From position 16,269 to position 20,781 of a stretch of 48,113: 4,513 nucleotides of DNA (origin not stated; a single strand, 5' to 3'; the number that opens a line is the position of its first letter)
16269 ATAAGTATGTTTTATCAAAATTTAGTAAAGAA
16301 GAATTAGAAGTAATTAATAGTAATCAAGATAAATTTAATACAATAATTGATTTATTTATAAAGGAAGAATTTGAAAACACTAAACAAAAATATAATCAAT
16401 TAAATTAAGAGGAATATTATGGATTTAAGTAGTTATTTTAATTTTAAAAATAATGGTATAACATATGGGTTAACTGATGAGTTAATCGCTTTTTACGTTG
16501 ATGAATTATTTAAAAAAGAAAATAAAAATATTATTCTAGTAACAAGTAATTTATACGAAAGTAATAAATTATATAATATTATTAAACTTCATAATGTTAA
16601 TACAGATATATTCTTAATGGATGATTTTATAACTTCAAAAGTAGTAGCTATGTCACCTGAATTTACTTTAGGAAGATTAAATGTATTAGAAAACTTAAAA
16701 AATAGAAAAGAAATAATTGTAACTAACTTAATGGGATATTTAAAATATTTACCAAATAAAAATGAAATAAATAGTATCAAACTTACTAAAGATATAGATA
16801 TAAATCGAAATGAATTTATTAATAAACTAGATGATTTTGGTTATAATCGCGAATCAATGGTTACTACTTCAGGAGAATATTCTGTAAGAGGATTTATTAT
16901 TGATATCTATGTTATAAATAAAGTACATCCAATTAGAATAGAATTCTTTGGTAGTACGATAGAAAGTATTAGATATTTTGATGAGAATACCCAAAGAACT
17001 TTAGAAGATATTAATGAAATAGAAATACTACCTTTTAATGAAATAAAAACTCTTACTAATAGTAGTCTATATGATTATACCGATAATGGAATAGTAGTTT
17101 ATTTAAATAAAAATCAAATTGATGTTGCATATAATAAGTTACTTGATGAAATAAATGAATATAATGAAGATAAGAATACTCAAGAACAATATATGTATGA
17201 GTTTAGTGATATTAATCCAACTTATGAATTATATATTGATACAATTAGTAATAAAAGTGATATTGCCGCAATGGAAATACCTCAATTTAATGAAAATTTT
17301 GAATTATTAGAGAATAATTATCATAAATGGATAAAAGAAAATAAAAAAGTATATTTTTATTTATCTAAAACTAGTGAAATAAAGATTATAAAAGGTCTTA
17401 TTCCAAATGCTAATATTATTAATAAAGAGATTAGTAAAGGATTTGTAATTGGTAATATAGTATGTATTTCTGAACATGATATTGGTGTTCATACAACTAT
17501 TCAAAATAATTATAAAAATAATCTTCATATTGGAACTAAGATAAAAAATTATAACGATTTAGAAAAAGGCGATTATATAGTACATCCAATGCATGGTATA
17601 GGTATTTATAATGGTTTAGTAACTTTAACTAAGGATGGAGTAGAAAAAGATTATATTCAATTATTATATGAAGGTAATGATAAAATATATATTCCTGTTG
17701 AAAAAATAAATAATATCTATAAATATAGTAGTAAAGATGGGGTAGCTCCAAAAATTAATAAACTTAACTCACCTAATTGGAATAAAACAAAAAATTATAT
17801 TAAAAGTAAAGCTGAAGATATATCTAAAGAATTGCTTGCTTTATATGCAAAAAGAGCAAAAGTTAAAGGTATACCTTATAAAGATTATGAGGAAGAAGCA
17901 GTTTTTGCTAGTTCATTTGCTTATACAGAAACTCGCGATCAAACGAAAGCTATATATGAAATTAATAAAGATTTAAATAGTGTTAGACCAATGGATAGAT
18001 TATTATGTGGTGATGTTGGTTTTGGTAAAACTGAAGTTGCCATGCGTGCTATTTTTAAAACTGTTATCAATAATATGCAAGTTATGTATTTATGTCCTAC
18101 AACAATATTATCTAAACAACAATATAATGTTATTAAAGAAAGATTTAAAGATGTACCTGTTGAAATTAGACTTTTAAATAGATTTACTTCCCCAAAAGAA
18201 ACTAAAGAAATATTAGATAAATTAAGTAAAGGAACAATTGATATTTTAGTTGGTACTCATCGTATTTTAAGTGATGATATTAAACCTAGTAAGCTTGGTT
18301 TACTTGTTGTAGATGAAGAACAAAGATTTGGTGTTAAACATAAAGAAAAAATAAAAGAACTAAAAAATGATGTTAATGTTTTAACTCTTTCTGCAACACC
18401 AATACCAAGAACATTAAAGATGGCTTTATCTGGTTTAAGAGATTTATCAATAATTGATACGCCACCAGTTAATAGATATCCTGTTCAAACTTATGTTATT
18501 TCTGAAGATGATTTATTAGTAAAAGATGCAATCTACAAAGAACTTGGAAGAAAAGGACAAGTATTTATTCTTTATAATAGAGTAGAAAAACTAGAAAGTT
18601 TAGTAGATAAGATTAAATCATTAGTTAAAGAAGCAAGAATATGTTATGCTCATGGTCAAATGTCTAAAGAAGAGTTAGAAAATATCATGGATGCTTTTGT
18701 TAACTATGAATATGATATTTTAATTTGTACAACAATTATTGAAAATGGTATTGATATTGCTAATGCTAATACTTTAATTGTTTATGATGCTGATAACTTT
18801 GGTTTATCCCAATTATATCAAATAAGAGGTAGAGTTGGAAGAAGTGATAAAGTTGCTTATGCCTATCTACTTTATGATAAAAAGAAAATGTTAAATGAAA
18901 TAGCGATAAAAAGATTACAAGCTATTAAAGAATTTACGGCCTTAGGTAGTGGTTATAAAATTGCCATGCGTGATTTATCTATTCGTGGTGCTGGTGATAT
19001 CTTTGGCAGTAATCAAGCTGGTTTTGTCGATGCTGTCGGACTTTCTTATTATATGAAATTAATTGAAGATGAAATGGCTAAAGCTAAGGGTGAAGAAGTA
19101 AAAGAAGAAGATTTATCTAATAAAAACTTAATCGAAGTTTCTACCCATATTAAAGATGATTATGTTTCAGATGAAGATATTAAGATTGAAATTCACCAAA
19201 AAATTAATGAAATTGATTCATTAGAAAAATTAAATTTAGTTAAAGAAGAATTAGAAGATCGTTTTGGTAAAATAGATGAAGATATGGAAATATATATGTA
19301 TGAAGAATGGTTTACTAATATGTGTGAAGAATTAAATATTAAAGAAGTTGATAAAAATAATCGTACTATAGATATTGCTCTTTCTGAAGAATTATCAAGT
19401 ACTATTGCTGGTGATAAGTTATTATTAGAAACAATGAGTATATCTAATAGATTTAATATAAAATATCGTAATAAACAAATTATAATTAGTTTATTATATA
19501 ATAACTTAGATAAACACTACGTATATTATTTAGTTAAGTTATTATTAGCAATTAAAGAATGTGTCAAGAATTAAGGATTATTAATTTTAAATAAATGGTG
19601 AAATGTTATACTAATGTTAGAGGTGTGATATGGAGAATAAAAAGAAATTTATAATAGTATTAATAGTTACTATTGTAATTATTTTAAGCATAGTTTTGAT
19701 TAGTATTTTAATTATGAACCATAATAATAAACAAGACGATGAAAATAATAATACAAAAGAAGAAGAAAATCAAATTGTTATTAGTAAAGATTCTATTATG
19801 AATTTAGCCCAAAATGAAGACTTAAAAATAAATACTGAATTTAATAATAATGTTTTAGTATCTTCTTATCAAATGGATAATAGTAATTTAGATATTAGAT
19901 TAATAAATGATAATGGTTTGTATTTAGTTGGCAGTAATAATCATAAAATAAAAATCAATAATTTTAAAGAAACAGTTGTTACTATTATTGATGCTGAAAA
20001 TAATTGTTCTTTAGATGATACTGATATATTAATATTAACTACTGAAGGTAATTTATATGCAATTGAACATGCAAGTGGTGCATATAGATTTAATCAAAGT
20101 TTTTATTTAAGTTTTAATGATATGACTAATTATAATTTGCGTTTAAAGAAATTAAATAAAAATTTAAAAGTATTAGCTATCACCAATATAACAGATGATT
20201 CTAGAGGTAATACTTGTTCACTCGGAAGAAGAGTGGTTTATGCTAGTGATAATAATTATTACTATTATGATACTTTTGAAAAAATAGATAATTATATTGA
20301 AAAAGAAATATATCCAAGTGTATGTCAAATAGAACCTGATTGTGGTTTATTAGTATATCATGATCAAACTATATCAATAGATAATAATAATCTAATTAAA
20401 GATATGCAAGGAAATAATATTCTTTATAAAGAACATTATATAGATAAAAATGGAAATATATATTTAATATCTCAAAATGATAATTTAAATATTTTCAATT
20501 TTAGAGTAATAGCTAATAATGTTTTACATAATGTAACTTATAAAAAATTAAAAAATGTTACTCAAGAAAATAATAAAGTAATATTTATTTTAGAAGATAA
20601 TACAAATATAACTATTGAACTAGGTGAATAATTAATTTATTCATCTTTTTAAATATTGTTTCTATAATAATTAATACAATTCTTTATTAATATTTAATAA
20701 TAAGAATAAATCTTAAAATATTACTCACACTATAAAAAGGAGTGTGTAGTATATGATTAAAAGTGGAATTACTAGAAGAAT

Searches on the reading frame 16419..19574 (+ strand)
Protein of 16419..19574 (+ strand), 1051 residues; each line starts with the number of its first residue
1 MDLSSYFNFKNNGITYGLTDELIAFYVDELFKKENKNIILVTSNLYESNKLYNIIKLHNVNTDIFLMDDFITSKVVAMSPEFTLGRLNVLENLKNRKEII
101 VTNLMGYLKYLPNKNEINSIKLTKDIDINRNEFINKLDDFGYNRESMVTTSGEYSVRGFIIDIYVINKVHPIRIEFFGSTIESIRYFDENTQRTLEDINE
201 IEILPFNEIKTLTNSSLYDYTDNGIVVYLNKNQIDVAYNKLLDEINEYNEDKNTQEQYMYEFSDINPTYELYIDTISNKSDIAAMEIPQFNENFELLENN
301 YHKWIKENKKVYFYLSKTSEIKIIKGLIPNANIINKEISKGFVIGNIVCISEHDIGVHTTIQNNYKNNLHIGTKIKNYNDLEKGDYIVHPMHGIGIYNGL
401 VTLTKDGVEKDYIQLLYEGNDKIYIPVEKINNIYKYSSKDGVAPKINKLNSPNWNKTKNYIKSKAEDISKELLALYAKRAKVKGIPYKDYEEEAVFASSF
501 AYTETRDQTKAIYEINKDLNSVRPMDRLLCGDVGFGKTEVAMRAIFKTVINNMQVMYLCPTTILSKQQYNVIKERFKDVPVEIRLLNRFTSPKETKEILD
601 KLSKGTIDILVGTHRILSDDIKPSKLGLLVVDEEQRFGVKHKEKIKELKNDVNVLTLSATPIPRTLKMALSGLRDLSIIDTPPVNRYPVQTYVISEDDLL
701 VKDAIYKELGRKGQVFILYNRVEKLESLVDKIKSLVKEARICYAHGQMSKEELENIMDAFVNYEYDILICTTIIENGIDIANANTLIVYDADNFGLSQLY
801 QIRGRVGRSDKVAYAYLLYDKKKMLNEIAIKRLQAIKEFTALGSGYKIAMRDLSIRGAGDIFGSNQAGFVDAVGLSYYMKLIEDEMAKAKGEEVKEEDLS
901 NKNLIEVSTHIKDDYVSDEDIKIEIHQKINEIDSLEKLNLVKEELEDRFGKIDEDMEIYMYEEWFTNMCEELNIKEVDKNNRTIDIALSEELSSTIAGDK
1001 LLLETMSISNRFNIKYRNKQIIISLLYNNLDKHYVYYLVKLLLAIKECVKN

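Call 23: search_protein_families(library=ncbifam, proteins=[window:16419-19574:+], max_evalue=0.00001)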
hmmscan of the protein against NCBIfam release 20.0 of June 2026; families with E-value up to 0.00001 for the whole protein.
window:16419-19574:+ (1051 aa): 28 families (the best 25 are shown)
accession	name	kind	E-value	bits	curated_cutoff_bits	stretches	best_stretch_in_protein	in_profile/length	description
TIGR00580.2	mfd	equivalog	1.2e-282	940.6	800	2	216-977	117-906/907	transcription-repair coupling factor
NF007966.0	PRK10689.1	equivalog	4e-205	683.9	1329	2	364-991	460-1092/1148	transcription-repair coupling factor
NF008168.0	PRK10917.2-2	equivalog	4e-113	379.3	718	1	490-917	352-787/795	ATP-dependent DNA helicase RecG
NF008165.0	PRK10917.1-3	equivalog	7.6e-113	378.3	711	1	478-872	238-637/692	ATP-dependent DNA helicase RecG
TIGR00643.1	recG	equivalog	1.3e-104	351.1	659.4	1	486-871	219-609/629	ATP-dependent DNA helicase RecG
NF008170.0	PRK10917.2-4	equivalog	3.4e-94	316.4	975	1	495-912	392-813/826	ATP-dependent DNA helicase RecG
NF008164.0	PRK10917.1-2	equivalog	5.5e-86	289.4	785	1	492-869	265-645/704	ATP-dependent DNA helicase RecG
NF008163.0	PRK10917.1-1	equivalog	1.2e-82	278.3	796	1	491-871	256-644/692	ATP-dependent DNA helicase RecG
NF008166.0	PRK10917.1-4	equivalog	5e-78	262.9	864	1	494-869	267-655/705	ATP-dependent DNA helicase RecG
NF008167.0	PRK10917.2-1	equivalog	1.1e-69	235.4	995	2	494-698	275-493/744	ATP-dependent DNA helicase RecG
NF008169.0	PRK10917.2-3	equivalog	1.3e-61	208.9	555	1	467-868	194-581/610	ATP-dependent DNA helicase RecG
NF003673.1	PRK05298.1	equivalog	1.9e-20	72.8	743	1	80-209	114-246/653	excinuclease ABC subunit UvrB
TIGR00631.1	uvrb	equivalog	1.4e-18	66.5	750.1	1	74-208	108-245/658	excinuclease ABC subunit UvrB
NF004069.0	PRK05580.2-1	equivalog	4e-18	65.2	767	1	505-661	113-258/612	primosomal protein N'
TIGR00595.1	priA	equivalog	4.3e-18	65.2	230.35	1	528-656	1-124/509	replication restart helicase PriA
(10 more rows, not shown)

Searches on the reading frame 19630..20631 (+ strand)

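Call 23: search_protein_families(library=ncbifam, proteins=[window:19630-20631:+], max_evalue=0.00001)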
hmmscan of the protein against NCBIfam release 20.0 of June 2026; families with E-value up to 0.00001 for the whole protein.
window:19630-20631:+ (333 aa): 0 families

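Call 40: search_protein_families(library=pfam, proteins=[window:19630-20631:+], max_evalue=0.01)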
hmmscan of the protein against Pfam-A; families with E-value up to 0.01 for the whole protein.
window:19630-20631:+ (333 aa): 1 family
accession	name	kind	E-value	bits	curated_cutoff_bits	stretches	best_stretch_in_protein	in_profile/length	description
PF03497.21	Anthrax_toxA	-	0.0035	17.8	25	1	254-308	109-163/173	Anthrax toxin LF subunit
